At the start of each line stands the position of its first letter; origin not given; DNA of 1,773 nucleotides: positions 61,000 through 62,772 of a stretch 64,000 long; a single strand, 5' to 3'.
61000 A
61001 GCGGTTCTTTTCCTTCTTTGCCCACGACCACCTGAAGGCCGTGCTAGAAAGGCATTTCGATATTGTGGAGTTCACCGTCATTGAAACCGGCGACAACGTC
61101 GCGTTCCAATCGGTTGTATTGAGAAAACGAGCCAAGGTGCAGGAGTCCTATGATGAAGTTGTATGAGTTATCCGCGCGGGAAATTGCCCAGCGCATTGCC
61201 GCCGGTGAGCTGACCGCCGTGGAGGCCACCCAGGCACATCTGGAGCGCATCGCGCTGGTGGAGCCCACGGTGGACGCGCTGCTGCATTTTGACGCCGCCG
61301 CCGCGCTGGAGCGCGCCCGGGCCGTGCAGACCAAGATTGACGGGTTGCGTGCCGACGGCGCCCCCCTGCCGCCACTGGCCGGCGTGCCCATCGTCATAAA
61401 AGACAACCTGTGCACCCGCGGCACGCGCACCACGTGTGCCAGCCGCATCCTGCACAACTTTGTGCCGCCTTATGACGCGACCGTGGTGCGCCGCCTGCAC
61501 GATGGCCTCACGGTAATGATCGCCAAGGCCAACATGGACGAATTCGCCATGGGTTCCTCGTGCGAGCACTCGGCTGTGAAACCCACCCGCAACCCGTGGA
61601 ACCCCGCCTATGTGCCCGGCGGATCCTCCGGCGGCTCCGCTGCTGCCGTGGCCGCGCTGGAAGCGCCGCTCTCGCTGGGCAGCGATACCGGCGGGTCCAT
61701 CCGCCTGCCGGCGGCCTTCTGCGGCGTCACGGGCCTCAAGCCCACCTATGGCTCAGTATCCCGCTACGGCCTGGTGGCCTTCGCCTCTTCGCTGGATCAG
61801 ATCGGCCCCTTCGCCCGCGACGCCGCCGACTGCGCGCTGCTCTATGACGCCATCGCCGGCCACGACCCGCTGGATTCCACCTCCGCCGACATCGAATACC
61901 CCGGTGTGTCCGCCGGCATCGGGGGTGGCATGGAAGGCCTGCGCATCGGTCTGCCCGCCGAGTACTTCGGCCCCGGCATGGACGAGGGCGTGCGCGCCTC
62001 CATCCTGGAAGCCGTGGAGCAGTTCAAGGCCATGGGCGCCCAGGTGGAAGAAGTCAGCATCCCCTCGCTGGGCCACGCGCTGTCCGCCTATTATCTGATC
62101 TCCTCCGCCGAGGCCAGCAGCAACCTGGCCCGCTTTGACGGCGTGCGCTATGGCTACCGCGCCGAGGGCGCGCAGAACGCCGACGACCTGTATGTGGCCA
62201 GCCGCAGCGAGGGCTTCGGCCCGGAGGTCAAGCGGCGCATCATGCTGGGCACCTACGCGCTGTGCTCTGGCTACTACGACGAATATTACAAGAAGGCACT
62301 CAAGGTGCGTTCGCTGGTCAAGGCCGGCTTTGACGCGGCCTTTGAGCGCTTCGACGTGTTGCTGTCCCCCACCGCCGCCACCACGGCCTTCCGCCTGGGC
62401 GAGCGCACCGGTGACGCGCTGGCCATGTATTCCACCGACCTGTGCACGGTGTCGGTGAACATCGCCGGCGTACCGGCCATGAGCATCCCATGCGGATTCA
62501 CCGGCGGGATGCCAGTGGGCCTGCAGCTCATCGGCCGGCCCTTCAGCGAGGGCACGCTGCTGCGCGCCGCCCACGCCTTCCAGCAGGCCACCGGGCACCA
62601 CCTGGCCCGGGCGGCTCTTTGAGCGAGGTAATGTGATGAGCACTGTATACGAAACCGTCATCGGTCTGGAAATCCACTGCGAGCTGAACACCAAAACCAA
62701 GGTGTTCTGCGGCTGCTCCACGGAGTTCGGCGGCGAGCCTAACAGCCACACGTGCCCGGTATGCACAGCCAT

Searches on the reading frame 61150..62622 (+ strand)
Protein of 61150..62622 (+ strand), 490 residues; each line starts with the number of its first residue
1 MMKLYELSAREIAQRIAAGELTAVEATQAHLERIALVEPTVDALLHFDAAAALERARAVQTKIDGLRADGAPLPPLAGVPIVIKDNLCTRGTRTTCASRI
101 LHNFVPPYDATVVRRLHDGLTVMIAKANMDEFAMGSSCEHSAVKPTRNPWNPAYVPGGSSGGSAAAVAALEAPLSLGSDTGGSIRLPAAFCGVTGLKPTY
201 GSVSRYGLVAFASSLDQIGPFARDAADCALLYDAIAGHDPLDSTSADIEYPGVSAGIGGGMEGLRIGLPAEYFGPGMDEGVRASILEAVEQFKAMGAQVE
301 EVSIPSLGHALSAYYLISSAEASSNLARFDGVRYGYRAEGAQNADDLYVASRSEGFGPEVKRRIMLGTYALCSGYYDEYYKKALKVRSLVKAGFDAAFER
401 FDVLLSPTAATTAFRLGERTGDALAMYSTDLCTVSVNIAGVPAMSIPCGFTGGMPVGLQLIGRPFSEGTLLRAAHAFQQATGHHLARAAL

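Call 50: find_encoding_contigs(protein=window:61150-62622:+, flank=10000, max_places=6)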
Protein window:61150-62622:+ (490 aa): no gene with exactly this product is on record in the collection.
